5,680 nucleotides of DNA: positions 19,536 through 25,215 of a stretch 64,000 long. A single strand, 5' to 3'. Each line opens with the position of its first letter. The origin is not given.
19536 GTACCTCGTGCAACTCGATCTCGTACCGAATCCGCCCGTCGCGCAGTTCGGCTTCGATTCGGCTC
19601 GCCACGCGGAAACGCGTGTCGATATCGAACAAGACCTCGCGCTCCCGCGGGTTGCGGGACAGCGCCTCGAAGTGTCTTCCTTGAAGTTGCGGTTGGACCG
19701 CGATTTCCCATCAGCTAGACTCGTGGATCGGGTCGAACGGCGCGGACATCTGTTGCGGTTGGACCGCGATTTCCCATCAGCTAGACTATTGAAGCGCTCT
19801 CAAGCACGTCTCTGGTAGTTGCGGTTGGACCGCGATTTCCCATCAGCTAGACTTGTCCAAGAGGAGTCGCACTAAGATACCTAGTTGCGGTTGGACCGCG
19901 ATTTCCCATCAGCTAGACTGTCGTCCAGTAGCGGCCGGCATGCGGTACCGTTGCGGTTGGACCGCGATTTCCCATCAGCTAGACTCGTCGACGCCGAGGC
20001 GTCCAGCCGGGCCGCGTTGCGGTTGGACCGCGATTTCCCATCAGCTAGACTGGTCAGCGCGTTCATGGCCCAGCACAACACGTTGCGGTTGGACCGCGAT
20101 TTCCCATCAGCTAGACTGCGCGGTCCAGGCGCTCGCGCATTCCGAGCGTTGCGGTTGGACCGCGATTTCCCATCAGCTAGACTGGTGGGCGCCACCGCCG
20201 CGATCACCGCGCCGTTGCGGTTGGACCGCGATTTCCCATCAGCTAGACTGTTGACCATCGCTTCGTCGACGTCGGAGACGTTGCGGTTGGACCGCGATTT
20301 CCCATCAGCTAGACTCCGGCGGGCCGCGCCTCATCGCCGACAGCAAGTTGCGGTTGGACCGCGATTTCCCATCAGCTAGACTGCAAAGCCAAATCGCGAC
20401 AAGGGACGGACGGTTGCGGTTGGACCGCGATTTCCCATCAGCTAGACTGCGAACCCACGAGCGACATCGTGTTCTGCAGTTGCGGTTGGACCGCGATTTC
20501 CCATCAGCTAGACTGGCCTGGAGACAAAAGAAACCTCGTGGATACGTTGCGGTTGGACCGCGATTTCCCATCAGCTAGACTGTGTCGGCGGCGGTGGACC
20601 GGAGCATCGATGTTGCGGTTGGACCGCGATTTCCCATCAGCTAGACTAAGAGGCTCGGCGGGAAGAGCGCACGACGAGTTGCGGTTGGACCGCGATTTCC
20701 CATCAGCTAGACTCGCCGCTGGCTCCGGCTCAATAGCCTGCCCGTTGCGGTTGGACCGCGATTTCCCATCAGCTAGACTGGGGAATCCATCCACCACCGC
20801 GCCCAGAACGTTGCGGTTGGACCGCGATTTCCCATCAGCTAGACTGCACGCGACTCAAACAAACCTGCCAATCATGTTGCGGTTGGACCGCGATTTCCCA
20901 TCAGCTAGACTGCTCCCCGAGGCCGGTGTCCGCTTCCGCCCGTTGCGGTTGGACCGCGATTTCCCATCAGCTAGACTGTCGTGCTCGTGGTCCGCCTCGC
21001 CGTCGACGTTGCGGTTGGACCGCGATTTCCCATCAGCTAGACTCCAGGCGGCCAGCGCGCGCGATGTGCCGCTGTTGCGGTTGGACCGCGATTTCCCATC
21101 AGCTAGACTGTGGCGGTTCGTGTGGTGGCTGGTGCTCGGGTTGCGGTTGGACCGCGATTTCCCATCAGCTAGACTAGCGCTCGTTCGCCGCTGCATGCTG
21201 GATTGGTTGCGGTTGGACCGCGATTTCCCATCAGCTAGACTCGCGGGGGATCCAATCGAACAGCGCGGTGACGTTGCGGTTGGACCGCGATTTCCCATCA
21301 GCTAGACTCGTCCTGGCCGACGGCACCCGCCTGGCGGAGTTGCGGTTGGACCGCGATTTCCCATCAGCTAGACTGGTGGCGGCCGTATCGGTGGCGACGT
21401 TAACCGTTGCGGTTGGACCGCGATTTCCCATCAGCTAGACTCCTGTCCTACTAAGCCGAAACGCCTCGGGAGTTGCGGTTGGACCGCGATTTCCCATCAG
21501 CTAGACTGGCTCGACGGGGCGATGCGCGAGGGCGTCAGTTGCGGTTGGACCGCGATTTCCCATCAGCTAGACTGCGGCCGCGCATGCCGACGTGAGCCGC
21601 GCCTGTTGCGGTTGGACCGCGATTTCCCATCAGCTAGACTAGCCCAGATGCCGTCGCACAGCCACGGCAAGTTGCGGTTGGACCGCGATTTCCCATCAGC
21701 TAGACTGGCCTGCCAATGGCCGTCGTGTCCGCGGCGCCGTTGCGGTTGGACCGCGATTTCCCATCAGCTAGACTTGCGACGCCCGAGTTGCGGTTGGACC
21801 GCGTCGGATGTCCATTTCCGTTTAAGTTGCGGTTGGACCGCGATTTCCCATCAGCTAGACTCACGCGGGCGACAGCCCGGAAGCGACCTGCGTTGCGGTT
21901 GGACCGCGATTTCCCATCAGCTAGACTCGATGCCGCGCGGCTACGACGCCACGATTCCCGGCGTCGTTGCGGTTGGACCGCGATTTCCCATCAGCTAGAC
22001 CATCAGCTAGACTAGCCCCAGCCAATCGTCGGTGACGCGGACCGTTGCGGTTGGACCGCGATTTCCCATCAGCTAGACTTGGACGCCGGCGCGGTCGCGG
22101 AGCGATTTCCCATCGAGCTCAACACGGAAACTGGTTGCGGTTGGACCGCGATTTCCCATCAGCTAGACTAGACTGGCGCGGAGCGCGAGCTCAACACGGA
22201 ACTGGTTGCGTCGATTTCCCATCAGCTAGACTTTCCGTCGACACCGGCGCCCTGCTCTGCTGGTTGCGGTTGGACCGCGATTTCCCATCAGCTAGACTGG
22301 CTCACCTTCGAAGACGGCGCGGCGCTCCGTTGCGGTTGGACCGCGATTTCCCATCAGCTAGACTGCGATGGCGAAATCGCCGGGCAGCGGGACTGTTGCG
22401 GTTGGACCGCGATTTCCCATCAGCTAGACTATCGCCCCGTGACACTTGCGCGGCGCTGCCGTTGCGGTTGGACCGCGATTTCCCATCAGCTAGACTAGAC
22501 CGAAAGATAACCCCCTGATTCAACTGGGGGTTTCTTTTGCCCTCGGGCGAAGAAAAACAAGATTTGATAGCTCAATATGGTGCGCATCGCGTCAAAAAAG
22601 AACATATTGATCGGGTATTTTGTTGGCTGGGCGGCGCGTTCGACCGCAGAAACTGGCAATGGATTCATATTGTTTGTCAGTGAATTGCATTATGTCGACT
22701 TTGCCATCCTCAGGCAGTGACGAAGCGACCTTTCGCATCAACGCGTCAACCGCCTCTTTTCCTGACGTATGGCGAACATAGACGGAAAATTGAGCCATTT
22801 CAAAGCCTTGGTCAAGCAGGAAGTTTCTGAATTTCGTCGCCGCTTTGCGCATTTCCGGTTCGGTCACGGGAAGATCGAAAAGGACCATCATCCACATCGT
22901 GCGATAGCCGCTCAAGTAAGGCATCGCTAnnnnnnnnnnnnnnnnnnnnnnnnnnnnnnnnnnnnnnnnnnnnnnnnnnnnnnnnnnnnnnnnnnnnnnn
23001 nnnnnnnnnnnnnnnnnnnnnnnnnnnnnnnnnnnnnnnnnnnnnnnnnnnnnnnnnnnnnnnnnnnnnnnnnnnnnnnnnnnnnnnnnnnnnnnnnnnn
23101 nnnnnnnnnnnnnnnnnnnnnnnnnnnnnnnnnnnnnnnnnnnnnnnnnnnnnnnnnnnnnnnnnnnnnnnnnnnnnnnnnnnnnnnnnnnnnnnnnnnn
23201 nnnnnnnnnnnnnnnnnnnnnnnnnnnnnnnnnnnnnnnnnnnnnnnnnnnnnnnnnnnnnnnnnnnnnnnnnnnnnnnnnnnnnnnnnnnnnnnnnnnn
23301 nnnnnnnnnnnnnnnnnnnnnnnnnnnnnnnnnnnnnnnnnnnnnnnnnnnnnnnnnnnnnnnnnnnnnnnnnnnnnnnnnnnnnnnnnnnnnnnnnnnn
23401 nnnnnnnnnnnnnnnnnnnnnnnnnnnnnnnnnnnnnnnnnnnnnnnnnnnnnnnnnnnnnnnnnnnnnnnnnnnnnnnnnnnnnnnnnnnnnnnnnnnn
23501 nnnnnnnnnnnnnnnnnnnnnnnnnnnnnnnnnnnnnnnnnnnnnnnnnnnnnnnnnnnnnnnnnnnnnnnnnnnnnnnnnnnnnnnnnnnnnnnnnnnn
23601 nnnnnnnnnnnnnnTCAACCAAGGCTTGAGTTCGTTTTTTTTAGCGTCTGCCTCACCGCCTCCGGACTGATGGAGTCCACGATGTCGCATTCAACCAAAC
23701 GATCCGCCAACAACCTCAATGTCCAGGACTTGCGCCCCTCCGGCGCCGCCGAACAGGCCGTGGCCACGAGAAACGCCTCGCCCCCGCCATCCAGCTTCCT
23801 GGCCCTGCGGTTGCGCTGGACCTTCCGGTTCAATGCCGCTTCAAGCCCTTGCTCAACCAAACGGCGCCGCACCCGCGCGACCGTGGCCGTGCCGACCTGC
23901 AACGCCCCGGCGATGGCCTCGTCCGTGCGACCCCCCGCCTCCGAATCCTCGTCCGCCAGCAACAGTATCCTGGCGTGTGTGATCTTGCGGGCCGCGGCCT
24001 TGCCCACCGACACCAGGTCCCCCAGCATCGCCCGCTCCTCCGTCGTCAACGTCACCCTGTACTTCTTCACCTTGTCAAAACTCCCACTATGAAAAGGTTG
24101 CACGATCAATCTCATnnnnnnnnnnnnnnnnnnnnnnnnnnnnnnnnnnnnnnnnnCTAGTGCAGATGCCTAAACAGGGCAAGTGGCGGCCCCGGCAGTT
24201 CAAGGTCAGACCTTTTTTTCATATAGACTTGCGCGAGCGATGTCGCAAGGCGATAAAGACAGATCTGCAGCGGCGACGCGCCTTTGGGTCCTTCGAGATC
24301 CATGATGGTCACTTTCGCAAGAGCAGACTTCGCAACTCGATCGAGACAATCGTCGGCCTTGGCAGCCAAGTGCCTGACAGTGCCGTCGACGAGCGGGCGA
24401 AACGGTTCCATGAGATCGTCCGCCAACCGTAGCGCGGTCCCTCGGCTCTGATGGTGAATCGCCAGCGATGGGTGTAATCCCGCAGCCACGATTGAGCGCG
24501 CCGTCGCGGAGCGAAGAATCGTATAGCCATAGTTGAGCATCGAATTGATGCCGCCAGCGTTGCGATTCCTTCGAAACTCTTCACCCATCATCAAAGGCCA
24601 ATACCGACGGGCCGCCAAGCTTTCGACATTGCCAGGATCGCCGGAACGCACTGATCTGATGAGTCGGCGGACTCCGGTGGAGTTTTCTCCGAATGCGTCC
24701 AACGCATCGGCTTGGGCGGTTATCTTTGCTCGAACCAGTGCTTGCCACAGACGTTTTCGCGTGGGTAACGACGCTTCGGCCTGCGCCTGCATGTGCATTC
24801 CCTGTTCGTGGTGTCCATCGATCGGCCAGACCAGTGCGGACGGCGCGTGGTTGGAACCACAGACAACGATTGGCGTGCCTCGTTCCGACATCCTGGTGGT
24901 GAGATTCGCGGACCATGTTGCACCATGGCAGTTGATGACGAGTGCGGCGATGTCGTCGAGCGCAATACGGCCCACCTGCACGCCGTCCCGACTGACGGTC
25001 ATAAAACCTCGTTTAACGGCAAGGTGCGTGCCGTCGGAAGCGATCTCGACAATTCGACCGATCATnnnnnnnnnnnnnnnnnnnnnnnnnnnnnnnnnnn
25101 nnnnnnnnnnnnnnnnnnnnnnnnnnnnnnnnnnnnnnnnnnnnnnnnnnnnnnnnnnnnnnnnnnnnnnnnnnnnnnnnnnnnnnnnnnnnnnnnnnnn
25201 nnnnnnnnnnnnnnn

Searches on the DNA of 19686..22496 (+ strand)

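Call 24: search_dna_similar(query=window:19686-22496:+, collection=phages, mode=distant, max_evalue=5, max_rows=40)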
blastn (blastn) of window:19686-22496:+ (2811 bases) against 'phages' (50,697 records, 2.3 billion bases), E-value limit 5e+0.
Records with a match: 27; places in all: 27; records where one place covers at least 80% of the query: 0.
Best place of each record, by identity: 95-99% 25; 80-90% 2.
By first word of the organism name: Microbacterium 21; Gordonia 3; Burkholderia 1; Micrococcus 1; Sphaerotilus 1.
By host as written in the record: Microbacterium foliorum NRRL B-24224 13; Microbacterium foliorum NRRL B-24224 SEA 6; Gordonia rubripertincta NRRL B-16540 2; Burkholderia pseudomallei 1; Gordonia terrae CAG3 1; Micrococcus sp. 1247 1; Sphaerotilus natans DSM 6575 1; Microbacterium sp. 1; and 1 more.
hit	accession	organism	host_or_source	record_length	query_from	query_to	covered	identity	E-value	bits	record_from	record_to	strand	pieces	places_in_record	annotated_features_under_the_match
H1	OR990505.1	Burkholderia phage vB_HM795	Burkholderia pseudomallei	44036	510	2080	3%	85.5%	7e-2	88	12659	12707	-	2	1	major tail sheath protein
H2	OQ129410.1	Gordonia phage Dakiti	Gordonia terrae CAG3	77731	1691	1722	1%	87.5%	3e+0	41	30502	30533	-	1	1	27: tape measure protein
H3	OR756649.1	Micrococcus phage Kurnik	Micrococcus sp. 1247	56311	502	529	1%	96.6%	2e-1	46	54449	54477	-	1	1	hypothetical protein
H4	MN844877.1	Sphaerotilus phage vB_SnaP-R1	Sphaerotilus natans DSM 6575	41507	504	528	1%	96.0%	3e+0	42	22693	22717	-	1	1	capsid protein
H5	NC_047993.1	Microbacterium phage Quhwah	Microbacterium foliorum NRRL B-24224 SEA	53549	1957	1981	1%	96.0%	3e+0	42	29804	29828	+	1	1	43: tail protein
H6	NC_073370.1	Microbacterium phage Shotgun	Microbacterium foliorum NRRL B-24224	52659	1957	1981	1%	96.0%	3e+0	42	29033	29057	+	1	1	39: minor tail protein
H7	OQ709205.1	Microbacterium phage BrazzalePHS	Microbacterium foliorum NRRL B-24224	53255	1957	1981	1%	96.0%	3e+0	42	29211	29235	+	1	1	39: minor tail protein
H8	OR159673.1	Microbacterium phage Hermeonysus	Microbacterium foliorum NRRL B-24224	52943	1957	1981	1%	96.0%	3e+0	42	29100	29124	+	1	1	39: tail fiber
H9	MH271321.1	Microbacterium phage Quhwah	Microbacterium foliorum NRRL B-24224 SEA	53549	1957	1981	1%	96.0%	3e+0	42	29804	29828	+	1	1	43: minor tail protein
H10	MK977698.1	Microbacterium phage Busephilis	Microbacterium foliorum NRRL B-24224 SEA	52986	1957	1981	1%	96.0%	3e+0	42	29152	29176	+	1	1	39: minor tail protein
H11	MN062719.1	Microbacterium phage PiperSansNom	Microbacterium foliorum NRRL B-24224 SEA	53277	1957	1981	1%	96.0%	3e+0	42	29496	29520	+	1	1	40: minor tail protein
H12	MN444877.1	Microbacterium phage Antares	Microbacterium foliorum NRRL B-24224 SEA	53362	1957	1981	1%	96.0%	3e+0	42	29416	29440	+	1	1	40: minor tail protein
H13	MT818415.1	Microbacterium phage Scumberland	Microbacterium foliorum NRRL B-24224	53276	1957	1981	1%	96.0%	3e+0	42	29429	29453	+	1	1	41: minor tail protein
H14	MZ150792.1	Microbacterium phage Selwyn23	Microbacterium foliorum NRRL B-24224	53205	1957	1981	1%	96.0%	3e+0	42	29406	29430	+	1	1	41: minor tail protein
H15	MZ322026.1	Microbacterium phage Phrancesco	Microbacterium foliorum NRRL B-24224 SEA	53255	1957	1981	1%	96.0%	3e+0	42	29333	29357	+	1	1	40: minor tail protein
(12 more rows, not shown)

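Call 25: search_dna_similar(query=window:19686-22496:+, collection=plasmids, mode=distant, max_evalue=5, max_rows=40)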
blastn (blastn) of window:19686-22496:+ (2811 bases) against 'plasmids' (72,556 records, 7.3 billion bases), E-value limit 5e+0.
Records with a match: 34; places in all: 40; records where one place covers at least 80% of the query: 0.
Best place of each record, by identity: >=99% 1; 95-99% 3; 90-95% 12; 80-90% 9; 60-80% 9.
By first word of the organism name: Streptomyces 13; Roseovarius 4; Sphingobium 3; Rhodococcus 3; Paracoccus 2; Burkholderia 2; Azospirillum 1; Nocardia 1; Actinacidiphila 1; Methylobacterium 1; and 3 more.
By predicted mobility (MOB-suite, as given by PLSDB): non-mobilizable 22; mobilizable 6; conjugative 6.
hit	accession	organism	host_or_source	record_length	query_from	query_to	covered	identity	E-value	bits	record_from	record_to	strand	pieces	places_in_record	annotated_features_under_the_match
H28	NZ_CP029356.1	Azospirillum thermophilum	cell culture,hot spring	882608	326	2390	73%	66.5%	4e-118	434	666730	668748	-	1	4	none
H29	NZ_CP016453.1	Sphingobium sp. RAC03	Microbial isolate,Algal phycosphere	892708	529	616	3%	70.5%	3e+0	43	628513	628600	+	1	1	none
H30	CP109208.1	Streptomyces althioticus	-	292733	301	352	2%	79.2%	3e+0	44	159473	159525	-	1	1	amino acid adenylation domain-containing protein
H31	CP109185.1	Streptomyces cellulosae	-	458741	301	352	2%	79.2%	3e+0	44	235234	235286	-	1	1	amino acid adenylation domain-containing protein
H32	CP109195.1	Streptomyces cellulosae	-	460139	301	352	2%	79.2%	3e+0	44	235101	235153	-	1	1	amino acid adenylation domain-containing protein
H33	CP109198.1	Streptomyces cellulosae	-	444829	301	352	2%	79.2%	3e+0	44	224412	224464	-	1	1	amino acid adenylation domain-containing protein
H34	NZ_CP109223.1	Streptomyces cellulosae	-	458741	301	352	2%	79.2%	3e+0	44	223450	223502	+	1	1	amino acid adenylation domain-containing protein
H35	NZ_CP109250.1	Streptomyces cellulosae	-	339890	301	352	2%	79.2%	3e+0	44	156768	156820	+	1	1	non-ribosomal peptide synthetase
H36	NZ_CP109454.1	Streptomyces cellulosae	-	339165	301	352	2%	79.2%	3e+0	44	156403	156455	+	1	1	non-ribosomal peptide synthetase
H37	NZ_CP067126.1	Paracoccus alcaliphilus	whole organism,soil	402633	1357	1398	1%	83.7%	3e+0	44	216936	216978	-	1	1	hypothetical protein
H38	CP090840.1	Streptomyces viridifaciens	Whole organism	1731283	299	337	1%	85.0%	3e+0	43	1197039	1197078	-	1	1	peptide chain release factor N(5)-glutamine methyltransferase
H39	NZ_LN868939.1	Nocardia farcinica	not known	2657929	303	340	1%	87.2%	8e-1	46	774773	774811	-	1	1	none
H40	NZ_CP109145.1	Actinacidiphila glaucinigra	-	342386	887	924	1%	84.2%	3e+0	43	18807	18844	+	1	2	hypothetical protein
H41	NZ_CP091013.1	Burkholderia cenocepacia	-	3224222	776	811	1%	88.9%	6e-2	48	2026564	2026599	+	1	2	none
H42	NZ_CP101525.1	Burkholderia arboris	mixed culture,soil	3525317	776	811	1%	88.9%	6e-2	48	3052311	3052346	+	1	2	none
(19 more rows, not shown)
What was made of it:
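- Tried and rejected: The one strong hit was a related array in Azospirillum thermophilum (calls 24, 25).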

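Call 26: get_annotated_region(hit=H28, flank=8000)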
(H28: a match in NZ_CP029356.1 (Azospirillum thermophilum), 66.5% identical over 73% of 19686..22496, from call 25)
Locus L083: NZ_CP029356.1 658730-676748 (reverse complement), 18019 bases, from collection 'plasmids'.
description: Azospirillum thermophilum strain CFH 70021 plasmid unnamed1
organism: Azospirillum thermophilum (NCBI taxid 2202148)
taxonomy: Bacteria; Pseudomonadota; Alphaproteobacteria; Rhodospirillales; Azospirillaceae; Azospirillum; Azospirillum thermophilum
host: -; source: cell culture,hot spring; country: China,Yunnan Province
typing (MOB-suite, as given by PLSDB): non-mobilizable
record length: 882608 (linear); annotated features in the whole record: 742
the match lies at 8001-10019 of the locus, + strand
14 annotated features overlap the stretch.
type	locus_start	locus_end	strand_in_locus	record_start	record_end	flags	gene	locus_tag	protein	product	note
CDS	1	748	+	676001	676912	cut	-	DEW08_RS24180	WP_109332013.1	LysR substrate-binding domain-containing protein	-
CDS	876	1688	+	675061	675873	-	-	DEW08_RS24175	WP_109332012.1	ABC transporter permease subunit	GO:0055085 - transmembrane transport [Evidence IEA]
CDS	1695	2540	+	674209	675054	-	-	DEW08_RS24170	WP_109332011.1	ABC transporter ATP-binding protein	-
CDS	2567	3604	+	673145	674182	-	-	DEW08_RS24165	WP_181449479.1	ABC transporter substrate-binding protein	-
CDS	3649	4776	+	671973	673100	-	-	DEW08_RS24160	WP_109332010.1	LLM class flavin-dependent oxidoreductase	-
CDS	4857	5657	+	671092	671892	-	-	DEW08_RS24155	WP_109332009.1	class II aldolase/adducin family protein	-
CDS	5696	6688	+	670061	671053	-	-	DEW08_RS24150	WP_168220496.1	ABC transporter substrate-binding protein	-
CDS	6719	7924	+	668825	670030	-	-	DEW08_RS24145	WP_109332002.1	acyl-CoA dehydrogenase family protein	-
CDS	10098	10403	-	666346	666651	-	cas2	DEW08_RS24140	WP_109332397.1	CRISPR-associated endonuclease Cas2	GO:0043571 - maintenance of CRISPR repeat elements [Evidence IEA]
CDS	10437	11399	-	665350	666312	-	cas1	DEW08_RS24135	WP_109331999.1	type II CRISPR-associated endonuclease Cas1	GO:0051607 - defense response to virus [Evidence IEA]; GO:0043571 - maintenance of CRISPR repeat elements [Evidence IEA]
CDS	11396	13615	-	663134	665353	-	cas9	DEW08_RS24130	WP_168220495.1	type II CRISPR RNA-guided endonuclease Cas9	GO:0043571 - maintenance of CRISPR repeat elements [Evidence IEA]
CDS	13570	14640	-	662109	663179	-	cas9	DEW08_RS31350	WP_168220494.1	type II CRISPR RNA-guided endonuclease Cas9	GO:0043571 - maintenance of CRISPR repeat elements [Evidence IEA]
CDS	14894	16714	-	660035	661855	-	-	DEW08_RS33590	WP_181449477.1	class I SAM-dependent DNA methyltransferase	-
CDS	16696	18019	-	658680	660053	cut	-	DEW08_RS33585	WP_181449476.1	type IIL restriction-modification enzyme MmeI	-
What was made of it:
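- A related locus in Azospirillum thermophilum has cas9 annotated as two CDS (call 26), so decay does occur in this group.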

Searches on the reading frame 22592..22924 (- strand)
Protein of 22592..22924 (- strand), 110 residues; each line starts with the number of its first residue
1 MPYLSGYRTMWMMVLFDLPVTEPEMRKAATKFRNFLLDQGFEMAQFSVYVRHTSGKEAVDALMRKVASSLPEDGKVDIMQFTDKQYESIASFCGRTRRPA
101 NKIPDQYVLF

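Call 11: search_protein_families(library=pfam, proteins=[window:22592-22924:-])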
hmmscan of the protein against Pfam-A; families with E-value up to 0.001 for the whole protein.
window:22592-22924:- (110 aa): 2 families
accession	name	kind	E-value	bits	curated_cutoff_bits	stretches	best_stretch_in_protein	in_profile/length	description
PF09827.14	CRISPR_Cas2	-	3.4e-15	56.4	23.8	1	10-88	1-73/74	CRISPR associated protein Cas2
PF20803.2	PaaX_M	-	2.5e-06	27.9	24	1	10-67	7-61/83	PaaX protein central Cas2-like domain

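Call 62: search_protein_families(library=ncbifam, proteins=[window:22592-22924:-])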
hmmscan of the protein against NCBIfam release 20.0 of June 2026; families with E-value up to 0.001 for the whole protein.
window:22592-22924:- (110 aa): 2 families
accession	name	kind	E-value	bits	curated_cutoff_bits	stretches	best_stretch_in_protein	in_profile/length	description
TIGR01573.1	cas2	equivalog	2.6e-16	59.7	24.5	1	10-90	1-79/96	CRISPR-associated endonuclease Cas2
NF041506.1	VapD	equivalog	7.8e-05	23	100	1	25-70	20-66/91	VapD family protein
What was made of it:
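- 22592..22924 (-): cas2 (110 aa). PF09827 and TIGR01573 (calls 11, 62).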

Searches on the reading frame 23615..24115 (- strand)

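Call 11: search_protein_families(library=pfam, proteins=[window:23615-24115:-])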
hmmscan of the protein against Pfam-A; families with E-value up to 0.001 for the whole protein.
window:23615-24115:- (166 aa): 3 families
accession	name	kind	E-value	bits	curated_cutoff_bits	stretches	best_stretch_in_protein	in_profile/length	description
PF13565.12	HTH_32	-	5.4e-13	49.7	33.7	1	78-158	1-73/73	Homeodomain-like domain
PF13551.12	HTH_29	-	2.1e-05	25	28.1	1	48-111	2-61/64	Winged helix-turn helix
PF13384.12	HTH_23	-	2.3e-05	24.5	24.6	1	48-94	8-49/50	Homeodomain-like domain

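Call 62: search_protein_families(library=ncbifam, proteins=[window:23615-24115:-])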
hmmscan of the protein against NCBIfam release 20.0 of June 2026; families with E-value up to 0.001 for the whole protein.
window:23615-24115:- (166 aa): 1 family
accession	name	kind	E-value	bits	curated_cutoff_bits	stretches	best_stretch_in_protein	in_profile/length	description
NF033545.0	transpos_IS630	equivalog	6.4e-17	61.9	100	1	48-161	3-108/299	IS630 family transposase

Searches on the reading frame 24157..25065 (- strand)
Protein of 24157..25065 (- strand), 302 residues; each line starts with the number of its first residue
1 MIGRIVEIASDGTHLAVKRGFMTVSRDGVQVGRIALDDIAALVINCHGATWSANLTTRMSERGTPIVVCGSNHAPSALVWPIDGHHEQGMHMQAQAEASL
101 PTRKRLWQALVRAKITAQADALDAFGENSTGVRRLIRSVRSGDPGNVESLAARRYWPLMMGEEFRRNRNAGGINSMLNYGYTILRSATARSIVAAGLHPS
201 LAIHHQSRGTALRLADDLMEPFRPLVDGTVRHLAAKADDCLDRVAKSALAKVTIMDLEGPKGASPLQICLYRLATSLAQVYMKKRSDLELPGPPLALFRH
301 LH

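Call 11: search_protein_families(library=pfam, proteins=[window:24157-25065:-])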
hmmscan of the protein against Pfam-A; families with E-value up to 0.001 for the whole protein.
window:24157-25065:- (302 aa): 1 family
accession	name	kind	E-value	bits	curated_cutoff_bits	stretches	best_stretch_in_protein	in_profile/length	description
PF01867.21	Cas_Cas1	-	9.2e-28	97.6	22.3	1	8-236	3-252/283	CRISPR associated protein Cas1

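Call 62: search_protein_families(library=ncbifam, proteins=[window:24157-25065:-])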
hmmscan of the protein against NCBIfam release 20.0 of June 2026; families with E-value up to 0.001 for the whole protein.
window:24157-25065:- (302 aa): 8 families
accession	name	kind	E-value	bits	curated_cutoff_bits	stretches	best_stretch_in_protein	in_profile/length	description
TIGR03639.1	cas1_NMENI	exception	5.6e-64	216.1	120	1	4-258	2-258/278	type II CRISPR-associated endonuclease Cas1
TIGR00287.1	cas1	equivalog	2.1e-24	86.3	71.7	1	8-240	4-264/327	CRISPR-associated endonuclease Cas1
NF049935.1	cas4g_cas1g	exception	2e-14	53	560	1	170-227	403-460/546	CRISPR-associated endonuclease Cas4g/Cas1g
TIGR03983.1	cas1_MYXAN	equivalog_domain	4.8e-10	38.9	358.05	1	172-230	205-264/347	type I-MYXAN CRISPR-associated endonuclease Cas1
TIGR04093.1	cas1_CYANO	exception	7.1e-10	38.3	385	1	88-230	88-252/334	type I-D CRISPR-associated endonuclease Cas1d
TIGR03640.1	cas1_DVULG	exception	5.2e-09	35.7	385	1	170-226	197-253/340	type I-C CRISPR-associated endonuclease Cas1c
TIGR03641.1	cas1_HMARI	exception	0.00013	21.4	304.1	1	172-230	183-242/324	type I-B CRISPR-associated endonuclease Cas1b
TIGR04329.1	cas1_PREFRAN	exception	0.00068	18.8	300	1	172-233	188-249/317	type V CRISPR-associated endonuclease Cas1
